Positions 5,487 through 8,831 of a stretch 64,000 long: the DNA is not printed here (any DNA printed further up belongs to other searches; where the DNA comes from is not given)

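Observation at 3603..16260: Eight-gene operon with no ATPase: two CUT1 permease pairs, each led by a ~1000-aa extracytoplasmic protein, bracketing an NHL propeller and a YIP1 membrane protein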

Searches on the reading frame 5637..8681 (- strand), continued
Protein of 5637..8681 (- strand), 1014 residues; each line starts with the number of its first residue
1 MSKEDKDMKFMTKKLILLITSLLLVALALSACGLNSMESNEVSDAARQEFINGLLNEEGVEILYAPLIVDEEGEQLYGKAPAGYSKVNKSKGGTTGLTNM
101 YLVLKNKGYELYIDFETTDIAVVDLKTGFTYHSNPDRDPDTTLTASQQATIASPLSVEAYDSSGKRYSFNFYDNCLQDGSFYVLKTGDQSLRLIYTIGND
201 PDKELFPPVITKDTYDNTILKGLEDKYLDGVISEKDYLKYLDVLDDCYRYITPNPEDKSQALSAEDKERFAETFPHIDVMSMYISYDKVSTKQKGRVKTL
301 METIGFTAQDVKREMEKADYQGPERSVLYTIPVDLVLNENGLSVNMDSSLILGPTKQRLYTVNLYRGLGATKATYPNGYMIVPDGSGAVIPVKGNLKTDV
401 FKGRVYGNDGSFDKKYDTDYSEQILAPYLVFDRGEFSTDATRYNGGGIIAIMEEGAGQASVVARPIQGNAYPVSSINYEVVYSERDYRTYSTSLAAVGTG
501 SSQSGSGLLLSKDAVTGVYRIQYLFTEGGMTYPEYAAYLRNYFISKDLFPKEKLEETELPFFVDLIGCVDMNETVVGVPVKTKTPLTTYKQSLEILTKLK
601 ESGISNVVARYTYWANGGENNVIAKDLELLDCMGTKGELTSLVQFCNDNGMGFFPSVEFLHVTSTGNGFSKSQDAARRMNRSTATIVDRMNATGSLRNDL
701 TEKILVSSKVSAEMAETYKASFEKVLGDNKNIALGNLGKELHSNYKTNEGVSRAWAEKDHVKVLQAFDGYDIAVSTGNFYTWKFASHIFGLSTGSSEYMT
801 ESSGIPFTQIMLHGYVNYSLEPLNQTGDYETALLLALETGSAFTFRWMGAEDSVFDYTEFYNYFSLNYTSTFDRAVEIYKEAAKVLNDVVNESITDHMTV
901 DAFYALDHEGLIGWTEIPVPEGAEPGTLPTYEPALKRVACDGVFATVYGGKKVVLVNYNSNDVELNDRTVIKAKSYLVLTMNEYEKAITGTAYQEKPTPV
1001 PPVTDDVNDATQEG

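Call 59: search_protein_families(library=pfam, proteins=[L021:14486-15919:+, L023:14528-15952:+, L034:14249-15883:+, L055:14280-15746:+, L047:14394-15896:+, L066:14393-15838:+, L080:12636-14039:+, L049:13842-15146:+, L023:15975-18536:+, L055:15761-18334:+], max_evalue=0.0001)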
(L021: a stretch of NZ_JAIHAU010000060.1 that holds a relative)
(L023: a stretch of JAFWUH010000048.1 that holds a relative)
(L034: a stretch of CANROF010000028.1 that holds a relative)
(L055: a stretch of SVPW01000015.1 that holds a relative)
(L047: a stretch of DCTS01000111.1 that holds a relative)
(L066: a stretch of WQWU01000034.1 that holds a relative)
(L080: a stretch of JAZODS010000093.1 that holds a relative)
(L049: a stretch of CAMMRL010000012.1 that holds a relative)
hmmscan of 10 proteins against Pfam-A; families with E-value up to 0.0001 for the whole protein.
L021:14486-15919:+ (477 aa): 2 families
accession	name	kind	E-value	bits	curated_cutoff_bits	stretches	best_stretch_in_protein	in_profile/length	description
PF01547.30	SBP_bac_1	-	2.6e-23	83.9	26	1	88-368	16-292/307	Bacterial extracellular solute-binding protein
PF13416.11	SBP_bac_8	-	1.1e-18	68.5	27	1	87-368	4-234/279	Bacterial extracellular solute-binding protein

L023:14528-15952:+ (474 aa): 1 family
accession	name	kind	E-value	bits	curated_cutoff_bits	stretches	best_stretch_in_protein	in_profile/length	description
PF01547.30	SBP_bac_1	-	9.5e-05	23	26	0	87-355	16-277/307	Bacterial extracellular solute-binding protein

L034:14249-15883:+ (544 aa): 2 families
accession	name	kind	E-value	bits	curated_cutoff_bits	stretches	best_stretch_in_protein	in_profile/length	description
PF13416.11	SBP_bac_8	-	1e-06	29.2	27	1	154-438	6-236/279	Bacterial extracellular solute-binding protein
PF01547.30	SBP_bac_1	-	3.1e-05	24.6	26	1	153-414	13-276/307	Bacterial extracellular solute-binding protein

L055:14280-15746:+ (488 aa): 1 family
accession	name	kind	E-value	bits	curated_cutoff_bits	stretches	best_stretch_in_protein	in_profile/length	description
PF01547.30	SBP_bac_1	-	7.2e-10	39.8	26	1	104-362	15-276/307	Bacterial extracellular solute-binding protein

L047:14394-15896:+ (500 aa): 2 families
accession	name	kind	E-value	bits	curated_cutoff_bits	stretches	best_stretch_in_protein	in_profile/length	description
PF01547.30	SBP_bac_1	-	3.3e-13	50.7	26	1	126-375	34-276/307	Bacterial extracellular solute-binding protein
PF13416.11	SBP_bac_8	-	3e-09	37.5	27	1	109-407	3-242/279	Bacterial extracellular solute-binding protein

L066:14393-15838:+ (481 aa): 2 families
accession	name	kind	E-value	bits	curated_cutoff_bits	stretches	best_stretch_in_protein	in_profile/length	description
PF01547.30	SBP_bac_1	-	3.2e-09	37.7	26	1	116-361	31-271/307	Bacterial extracellular solute-binding protein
PF13416.11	SBP_bac_8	-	2.1e-07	31.4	27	1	104-366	8-216/279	Bacterial extracellular solute-binding protein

L080:12636-14039:+ (467 aa): 2 families
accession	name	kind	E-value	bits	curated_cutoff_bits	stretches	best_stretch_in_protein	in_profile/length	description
PF13416.11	SBP_bac_8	-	4.7e-16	59.8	27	1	88-344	6-213/279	Bacterial extracellular solute-binding protein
PF01547.30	SBP_bac_1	-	1.5e-10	42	26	1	114-315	43-232/307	Bacterial extracellular solute-binding protein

L049:13842-15146:+ (434 aa): 2 families
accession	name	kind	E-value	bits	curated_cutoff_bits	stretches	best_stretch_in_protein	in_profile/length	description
PF01547.30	SBP_bac_1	-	3.5e-24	86.8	26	1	67-356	6-301/307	Bacterial extracellular solute-binding protein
PF13416.11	SBP_bac_8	-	5.3e-24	85.9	27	1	71-356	1-244/279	Bacterial extracellular solute-binding protein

L023:15975-18536:+ (853 aa): 5 families
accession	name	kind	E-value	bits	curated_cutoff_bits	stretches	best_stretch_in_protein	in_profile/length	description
PF01074.27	Glyco_hydro_38N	-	8.7e-35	120.9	25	1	5-259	2-264/270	Glycosyl hydrolases family 38 N-terminal domain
PF17677.7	Glyco_hydro38C2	-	7.5e-14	52.1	22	1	781-850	5-72/72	Glycosyl hydrolases family 38 C-terminal beta sandwich domain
PF09261.16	Alpha-mann_mid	-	3.9e-13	49.7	31.1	1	282-371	6-94/96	Alpha mannosidase middle domain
PF07748.19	Glyco_hydro_38C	-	8.3e-11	43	25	1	492-701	2-199/206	Glycosyl hydrolases family 38 C-terminal domain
PF18438.7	Glyco_hydro_38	-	6.4e-10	39.5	28.4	1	413-473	48-108/111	Glycosyl hydrolases family 38 C-terminal domain 1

L055:15761-18334:+ (857 aa): 5 families
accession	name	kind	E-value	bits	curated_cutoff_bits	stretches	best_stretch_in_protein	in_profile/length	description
PF01074.27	Glyco_hydro_38N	-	5.5e-36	124.8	25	1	6-257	1-257/270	Glycosyl hydrolases family 38 N-terminal domain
PF09261.16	Alpha-mann_mid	-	2.4e-15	56.8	31.1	1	283-372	6-94/96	Alpha mannosidase middle domain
PF07748.19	Glyco_hydro_38C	-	6.1e-14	53.2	25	1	496-705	2-199/206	Glycosyl hydrolases family 38 C-terminal domain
PF17677.7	Glyco_hydro38C2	-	6.5e-13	49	22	1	785-854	5-72/72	Glycosyl hydrolases family 38 C-terminal beta sandwich domain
PF18438.7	Glyco_hydro_38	-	2.6e-09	37.6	28.4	1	397-475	31-109/111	Glycosyl hydrolases family 38 C-terminal domain 1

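Call 61: search_protein_families(library=pfam, alignment_id=A4, max_evalue=0.00001)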
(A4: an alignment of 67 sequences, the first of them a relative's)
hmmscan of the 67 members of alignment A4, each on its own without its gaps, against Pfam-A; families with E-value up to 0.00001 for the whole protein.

A. member 1, L001:281-1900:+ (539 aa): 1 family
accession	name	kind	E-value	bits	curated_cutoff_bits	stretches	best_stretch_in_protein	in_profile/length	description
PF04203.18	Sortase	-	2.5e-06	27.7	26.6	1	215-379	7-125/125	Sortase domain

B. families by the number of members that match (of 67 scanned): 55 families (the first 25 are shown)
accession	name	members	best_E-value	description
PF00005.33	ABC_tran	13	1.6e-35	ABC transporter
PF02463.25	SMC_N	13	1.5e-08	RecF/RecN/SMC N terminal domain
PF13304.12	AAA_21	7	3.4e-09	AAA domain, putative AbiEii toxin, Type IV TA system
PF00664.28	ABC_membrane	5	3.4e-37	ABC transporter transmembrane region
PF12833.13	HTH_18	5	7.9e-25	Helix-turn-helix domain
PF00165.29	HTH_AraC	5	1.6e-19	Bacterial regulatory helix-turn-helix proteins, AraC family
PF01547.30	SBP_bac_1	4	1.9e-16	Bacterial extracellular solute-binding protein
PF04203.18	Sortase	4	1.2e-07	Sortase domain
PF03054.22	tRNA_Me_trans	3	1.1e-58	tRNA methyl transferase HUP domain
PF13377.12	Peripla_BP_3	3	6.6e-31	Periplasmic binding protein-like domain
PF00532.27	Peripla_BP_1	3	2.1e-19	Periplasmic binding proteins and sugar binding domain of LacI family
PF20259.3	tRNA_Me_trans_M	3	2.3e-18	tRNA methyl transferase PRC-barrel domain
PF13407.12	Peripla_BP_4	3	7.1e-16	Periplasmic binding protein domain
PF00392.27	GntR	3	2.9e-15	Bacterial regulatory proteins, gntR family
PF20258.4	tRNA_Me_trans_C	3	9e-14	Aminomethyltransferase beta-barrel domain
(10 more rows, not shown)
